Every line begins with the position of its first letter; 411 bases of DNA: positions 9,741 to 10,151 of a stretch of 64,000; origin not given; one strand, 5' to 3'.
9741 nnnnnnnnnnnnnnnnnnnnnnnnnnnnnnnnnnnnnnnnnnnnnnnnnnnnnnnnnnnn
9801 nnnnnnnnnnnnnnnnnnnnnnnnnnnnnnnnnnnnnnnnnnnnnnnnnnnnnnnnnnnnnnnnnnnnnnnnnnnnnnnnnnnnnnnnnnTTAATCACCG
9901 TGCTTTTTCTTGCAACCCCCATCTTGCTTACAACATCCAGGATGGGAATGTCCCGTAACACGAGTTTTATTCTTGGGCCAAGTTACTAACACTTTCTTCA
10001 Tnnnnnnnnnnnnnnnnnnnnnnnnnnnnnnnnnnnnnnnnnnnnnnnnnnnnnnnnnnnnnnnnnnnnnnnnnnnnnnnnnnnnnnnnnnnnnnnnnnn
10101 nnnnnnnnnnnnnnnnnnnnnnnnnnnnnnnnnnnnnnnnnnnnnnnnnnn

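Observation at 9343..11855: Radical SAM/SPASM enzyme followed by an unannotated 36-aa Cys/His/Lys-rich peptide gene: candidate new RiPP locus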

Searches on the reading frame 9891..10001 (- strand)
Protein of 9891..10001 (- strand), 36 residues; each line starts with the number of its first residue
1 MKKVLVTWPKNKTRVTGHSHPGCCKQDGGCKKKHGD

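Call 3: search_protein_families(library=ncbifam, proteins=[window:9891-10001:-], max_evalue=0.1)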
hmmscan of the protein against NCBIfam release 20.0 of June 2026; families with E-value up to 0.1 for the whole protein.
window:9891-10001:- (36 aa): 0 families

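Call 4: search_protein_families(library=pfam, proteins=[window:9891-10001:-], max_evalue=0.1)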
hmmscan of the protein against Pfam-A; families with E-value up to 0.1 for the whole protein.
window:9891-10001:- (36 aa): 0 families

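Call 48: search_protein_representatives(alignment_id=A4)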
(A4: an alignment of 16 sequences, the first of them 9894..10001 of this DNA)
Query: 16 sequences, 34 profile positions. Proteins with E-value up to 0.001 (for the whole library): 15; up to 1e-10: 5; up to 1e-30: 0. The best 15 are listed.
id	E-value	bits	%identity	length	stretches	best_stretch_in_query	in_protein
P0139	3.9e-18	81.4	-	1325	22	16-24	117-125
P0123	6.1e-16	74.3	-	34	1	1-34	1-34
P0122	7.5e-14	67.6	-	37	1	1-34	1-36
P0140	9.4e-12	60.9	-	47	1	1-33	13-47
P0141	3.7e-11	59.0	-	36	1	1-33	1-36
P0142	2.1e-10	56.6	-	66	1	2-34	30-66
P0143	4.8e-10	55.5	-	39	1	1-33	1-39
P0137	3.3e-07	46.4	-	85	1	13-33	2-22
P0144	3.5e-07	46.3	-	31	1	9-33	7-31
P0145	8.0e-07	45.2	-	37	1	1-34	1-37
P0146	2.9e-06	43.4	-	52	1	1-23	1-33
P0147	2.8e-05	40.2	-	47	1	2-33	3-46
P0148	1.1e-04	38.3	-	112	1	14-33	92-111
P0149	2.6e-04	37.1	-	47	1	1-24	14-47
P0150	6.0e-04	36.0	-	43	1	1-24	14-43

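Call 57: list_cluster_members(proteins=[P0001, P0122, window:9894-10001:-])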
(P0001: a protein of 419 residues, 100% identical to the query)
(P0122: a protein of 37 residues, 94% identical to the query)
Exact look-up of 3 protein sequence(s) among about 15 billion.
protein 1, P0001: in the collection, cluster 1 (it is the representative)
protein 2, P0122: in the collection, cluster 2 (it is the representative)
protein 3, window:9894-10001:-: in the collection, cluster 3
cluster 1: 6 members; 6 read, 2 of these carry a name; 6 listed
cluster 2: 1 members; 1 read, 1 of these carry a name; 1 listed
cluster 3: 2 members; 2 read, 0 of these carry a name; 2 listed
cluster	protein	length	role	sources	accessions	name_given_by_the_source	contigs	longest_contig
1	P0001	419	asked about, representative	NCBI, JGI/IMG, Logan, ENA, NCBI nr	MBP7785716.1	radical SAM protein [Patescibacteria group bacterium]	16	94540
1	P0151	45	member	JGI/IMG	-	hypothetical protein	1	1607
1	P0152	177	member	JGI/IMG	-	-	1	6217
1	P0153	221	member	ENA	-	-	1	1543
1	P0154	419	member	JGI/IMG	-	-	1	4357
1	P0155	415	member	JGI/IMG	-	-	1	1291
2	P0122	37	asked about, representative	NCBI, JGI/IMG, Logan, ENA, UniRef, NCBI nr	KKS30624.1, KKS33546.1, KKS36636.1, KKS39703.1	MAG: hypothetical protein UV00_C0025G0003 [candidate division WWE3 bacterium ... | Uncharacterized protein n=2 Tax=Katanobacteria TaxID=422282 RepID=A0A0G1ARE0_UNCKA | MAG: hypothetical protein UU92_C0022G0010 [candidate division WWE3 bacterium ...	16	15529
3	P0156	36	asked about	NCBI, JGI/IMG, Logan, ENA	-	-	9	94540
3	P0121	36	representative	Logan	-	-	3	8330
